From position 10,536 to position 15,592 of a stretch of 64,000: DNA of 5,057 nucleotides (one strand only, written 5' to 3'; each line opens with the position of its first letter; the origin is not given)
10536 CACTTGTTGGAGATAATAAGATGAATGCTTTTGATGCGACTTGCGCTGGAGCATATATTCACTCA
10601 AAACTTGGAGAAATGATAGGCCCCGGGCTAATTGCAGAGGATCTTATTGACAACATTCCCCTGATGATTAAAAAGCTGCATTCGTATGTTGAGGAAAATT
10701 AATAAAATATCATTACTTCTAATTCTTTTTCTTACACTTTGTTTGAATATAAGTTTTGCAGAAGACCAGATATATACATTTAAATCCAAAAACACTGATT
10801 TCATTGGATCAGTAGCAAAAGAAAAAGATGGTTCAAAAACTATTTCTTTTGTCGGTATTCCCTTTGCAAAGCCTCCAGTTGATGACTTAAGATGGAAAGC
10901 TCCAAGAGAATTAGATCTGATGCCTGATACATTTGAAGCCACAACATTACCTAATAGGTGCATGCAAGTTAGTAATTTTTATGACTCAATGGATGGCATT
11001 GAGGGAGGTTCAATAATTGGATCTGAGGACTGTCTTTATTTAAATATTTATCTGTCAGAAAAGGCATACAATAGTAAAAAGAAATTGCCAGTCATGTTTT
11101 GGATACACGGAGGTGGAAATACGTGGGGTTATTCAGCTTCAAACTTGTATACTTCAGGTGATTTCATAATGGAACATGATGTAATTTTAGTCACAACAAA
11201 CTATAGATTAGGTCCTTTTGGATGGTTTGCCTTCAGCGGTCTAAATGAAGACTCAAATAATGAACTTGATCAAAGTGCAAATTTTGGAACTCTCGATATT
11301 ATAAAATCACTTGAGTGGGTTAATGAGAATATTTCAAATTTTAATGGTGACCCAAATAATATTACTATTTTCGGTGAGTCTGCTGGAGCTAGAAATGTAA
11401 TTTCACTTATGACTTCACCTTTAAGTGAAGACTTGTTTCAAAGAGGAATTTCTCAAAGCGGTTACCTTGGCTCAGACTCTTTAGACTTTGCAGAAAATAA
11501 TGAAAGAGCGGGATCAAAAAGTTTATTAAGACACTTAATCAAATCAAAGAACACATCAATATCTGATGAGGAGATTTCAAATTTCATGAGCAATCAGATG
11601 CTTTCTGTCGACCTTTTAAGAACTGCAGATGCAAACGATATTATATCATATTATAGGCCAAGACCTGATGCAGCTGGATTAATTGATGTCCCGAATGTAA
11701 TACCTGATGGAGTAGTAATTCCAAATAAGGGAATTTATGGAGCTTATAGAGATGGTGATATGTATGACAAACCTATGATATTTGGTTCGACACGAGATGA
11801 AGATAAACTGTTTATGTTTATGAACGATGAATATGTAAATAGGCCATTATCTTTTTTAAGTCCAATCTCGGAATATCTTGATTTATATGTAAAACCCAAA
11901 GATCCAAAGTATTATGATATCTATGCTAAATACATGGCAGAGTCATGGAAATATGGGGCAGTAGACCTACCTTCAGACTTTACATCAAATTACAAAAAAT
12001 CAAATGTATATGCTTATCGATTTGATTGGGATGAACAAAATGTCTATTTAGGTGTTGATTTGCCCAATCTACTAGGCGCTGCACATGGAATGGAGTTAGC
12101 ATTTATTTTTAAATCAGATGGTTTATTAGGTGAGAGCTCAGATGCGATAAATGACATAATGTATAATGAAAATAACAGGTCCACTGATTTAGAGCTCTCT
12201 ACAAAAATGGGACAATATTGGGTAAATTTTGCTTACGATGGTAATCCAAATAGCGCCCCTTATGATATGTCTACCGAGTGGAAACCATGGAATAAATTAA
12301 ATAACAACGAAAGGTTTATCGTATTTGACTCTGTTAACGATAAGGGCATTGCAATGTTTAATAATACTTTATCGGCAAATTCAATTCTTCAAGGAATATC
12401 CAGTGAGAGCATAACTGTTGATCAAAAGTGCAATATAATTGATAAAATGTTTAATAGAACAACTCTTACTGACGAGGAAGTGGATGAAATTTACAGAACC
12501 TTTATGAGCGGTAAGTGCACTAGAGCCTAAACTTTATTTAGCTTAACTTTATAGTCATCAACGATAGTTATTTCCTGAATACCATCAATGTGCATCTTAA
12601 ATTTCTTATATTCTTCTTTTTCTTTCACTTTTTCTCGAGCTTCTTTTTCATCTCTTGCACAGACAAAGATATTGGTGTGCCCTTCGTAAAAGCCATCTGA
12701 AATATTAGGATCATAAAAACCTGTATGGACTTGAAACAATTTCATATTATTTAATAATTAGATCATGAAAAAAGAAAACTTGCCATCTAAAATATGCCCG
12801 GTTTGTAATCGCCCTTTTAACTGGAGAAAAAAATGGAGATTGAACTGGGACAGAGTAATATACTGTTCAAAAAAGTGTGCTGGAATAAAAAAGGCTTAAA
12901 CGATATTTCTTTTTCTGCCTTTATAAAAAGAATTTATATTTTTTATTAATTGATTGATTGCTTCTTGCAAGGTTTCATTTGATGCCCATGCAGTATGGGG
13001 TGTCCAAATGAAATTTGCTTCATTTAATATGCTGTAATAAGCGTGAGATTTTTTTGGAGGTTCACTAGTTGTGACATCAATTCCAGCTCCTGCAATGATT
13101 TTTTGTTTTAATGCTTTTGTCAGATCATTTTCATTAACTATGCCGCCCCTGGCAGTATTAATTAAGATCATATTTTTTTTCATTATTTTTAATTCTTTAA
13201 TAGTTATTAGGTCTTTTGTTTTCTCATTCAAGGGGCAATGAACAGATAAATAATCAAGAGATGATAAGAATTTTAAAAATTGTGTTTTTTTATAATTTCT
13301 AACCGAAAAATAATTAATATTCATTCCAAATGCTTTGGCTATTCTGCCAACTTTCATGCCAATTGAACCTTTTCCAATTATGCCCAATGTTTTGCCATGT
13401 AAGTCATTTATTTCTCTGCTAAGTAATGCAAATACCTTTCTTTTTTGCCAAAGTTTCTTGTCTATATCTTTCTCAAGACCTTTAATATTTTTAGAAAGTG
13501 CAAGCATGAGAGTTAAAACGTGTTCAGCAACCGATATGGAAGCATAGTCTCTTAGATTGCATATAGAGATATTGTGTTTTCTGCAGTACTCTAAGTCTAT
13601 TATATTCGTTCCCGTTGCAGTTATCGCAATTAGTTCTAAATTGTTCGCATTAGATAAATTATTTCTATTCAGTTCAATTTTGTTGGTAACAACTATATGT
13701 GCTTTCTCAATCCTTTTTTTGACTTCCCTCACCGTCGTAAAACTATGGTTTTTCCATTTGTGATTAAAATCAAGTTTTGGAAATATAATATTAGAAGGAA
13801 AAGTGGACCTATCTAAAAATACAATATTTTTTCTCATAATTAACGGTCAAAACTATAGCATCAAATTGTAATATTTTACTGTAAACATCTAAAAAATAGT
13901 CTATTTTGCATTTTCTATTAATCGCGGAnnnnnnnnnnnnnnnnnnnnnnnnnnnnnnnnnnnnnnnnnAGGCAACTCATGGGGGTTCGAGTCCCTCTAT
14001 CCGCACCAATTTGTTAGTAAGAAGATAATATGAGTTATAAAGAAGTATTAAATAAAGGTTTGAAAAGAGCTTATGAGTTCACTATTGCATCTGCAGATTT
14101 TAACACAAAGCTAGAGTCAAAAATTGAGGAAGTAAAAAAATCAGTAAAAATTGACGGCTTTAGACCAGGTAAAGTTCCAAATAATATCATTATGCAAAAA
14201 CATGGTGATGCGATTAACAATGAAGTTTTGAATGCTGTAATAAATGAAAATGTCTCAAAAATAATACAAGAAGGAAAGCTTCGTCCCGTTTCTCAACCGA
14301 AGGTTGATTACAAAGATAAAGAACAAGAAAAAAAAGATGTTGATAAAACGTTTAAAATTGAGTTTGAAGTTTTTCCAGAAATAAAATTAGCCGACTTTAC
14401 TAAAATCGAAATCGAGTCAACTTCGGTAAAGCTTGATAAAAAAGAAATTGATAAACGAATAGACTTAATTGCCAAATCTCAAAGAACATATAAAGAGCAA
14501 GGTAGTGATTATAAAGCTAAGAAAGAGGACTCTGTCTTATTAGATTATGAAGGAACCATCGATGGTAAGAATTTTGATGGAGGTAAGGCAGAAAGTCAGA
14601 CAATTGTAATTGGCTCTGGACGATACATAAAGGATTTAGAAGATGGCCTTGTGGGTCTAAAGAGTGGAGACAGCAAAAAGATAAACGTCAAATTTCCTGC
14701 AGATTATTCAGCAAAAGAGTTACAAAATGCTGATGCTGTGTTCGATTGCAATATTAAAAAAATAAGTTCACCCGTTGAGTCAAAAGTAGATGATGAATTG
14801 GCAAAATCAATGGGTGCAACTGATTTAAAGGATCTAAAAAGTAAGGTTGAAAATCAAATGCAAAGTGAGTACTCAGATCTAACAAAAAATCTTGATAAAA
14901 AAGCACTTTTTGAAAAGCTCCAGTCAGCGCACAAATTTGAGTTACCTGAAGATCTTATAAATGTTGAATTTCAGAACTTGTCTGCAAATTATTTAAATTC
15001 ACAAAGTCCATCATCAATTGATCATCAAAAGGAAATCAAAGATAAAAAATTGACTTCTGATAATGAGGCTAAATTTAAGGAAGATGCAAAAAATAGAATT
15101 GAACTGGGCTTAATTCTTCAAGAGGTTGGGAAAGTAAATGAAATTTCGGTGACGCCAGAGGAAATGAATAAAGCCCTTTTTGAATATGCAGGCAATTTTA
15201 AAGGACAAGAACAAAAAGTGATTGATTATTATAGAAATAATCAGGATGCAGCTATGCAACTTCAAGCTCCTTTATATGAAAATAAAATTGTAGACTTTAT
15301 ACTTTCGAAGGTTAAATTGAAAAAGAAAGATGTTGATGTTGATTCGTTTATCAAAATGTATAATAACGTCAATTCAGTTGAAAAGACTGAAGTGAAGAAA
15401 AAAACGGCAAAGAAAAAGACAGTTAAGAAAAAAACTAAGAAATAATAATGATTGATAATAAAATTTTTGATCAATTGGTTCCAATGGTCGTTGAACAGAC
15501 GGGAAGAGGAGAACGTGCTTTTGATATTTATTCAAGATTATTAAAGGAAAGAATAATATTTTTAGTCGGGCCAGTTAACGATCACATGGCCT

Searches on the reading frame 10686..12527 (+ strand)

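Call 57: search_protein_families(library=ncbifam, proteins=[window:10686-12527:+], max_evalue=0.00001)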
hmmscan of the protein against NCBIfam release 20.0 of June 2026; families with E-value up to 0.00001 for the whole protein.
window:10686-12527:+ (614 aa): 2 families
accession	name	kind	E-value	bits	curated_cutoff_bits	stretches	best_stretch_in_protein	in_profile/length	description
NF058653.1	LipP1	equivalog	1.9e-09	36.8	350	0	204-235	124-155/300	LipP1 family hormone-sensitive lipase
NF052354.1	EstLipQMycob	equivalog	8.1e-06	24.7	700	0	202-255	216-268/418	esterase LipQ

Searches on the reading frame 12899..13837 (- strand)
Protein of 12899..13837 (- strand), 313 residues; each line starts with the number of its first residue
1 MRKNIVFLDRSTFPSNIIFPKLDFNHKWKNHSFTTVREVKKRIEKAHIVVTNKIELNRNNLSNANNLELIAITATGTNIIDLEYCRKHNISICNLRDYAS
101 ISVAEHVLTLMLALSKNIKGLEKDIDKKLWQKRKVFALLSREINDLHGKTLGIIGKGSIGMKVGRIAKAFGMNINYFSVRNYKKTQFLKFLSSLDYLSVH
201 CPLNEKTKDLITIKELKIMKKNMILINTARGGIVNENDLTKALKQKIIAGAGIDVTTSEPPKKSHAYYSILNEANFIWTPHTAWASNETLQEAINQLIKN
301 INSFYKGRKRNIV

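Call 57: search_protein_families(library=ncbifam, proteins=[window:12899-13837:-], max_evalue=0.00001)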
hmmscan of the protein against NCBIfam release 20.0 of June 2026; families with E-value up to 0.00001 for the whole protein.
window:12899-13837:- (313 aa): 21 families
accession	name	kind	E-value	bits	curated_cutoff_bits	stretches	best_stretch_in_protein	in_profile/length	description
NF005069.0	PRK06487.1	equivalog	2.3e-89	299.6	448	1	4-313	5-319/320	2-hydroxyacid dehydrogenase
NF006263.0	PRK08410.1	equivalog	7.4e-83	278.5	389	1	3-308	1-310/311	D-2-hydroxyacid dehydrogenase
NF005387.0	PRK06932.1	equivalog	9.6e-80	267.9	492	1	4-306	3-311/314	2-hydroxyacid dehydrogenase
TIGR01327.1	PGDH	equivalog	1.8e-49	169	454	1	38-308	33-304/525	phosphoglycerate dehydrogenase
NF009714.1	PRK13243.1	equivalog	1.5e-47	162.6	455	1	6-309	5-317/332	glyoxylate reductase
NF008759.0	PRK11790.1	equivalog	1.5e-47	162.2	404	1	37-298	46-309/410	phosphoglycerate dehydrogenase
NF005750.0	PRK07574.1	equivalog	2e-36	125.9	329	1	38-298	83-349/386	NAD-dependent formate dehydrogenase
NF005027.0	PRK06436.1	equivalog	3.2e-35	121.7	261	1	63-313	46-288/303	2-hydroxyacid dehydrogenase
NF000492.1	vanH_gen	exception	2.3e-31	109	540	1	48-304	46-310/312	D-lactate dehydrogenase VanH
NF011938.0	PRK15409.1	equivalog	9.7e-30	103.7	492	1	28-307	28-311/324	glyoxylate/hydroxypyruvate reductase GhrB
NF041369.1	Dhydh_Halo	equivalog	1.1e-28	100.4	400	1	18-301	12-291/305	D-2-hydroxyacid dehydrogenase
NF000004.1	vanH-D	exception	2e-25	89.6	550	1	50-305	54-317/323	D-lactate dehydrogenase VanH-D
NF001309.0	PRK00257.1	equivalog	5.9e-25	88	434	1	136-306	104-279/379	4-phosphoerythronate dehydrogenase PdxB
NF000371.1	vanH_Agroup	exception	8.9e-25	87.5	700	1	67-306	72-317/322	VanH-A/VanH-Pt family D-lactate dehydrogenase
NF006374.0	PRK08605.1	subfamily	5.1e-24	84.9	356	1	67-296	70-313/332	D-lactate dehydrogenase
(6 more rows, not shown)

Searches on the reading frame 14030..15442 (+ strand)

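Call 57: search_protein_families(library=ncbifam, proteins=[window:14030-15442:+], max_evalue=0.00001)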
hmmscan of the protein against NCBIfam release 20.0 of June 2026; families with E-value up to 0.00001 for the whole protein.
window:14030-15442:+ (471 aa): 1 family
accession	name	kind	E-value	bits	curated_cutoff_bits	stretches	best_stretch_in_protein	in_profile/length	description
TIGR00115.1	tig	equivalog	5.2e-111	371.4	180.2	1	11-425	1-410/410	trigger factor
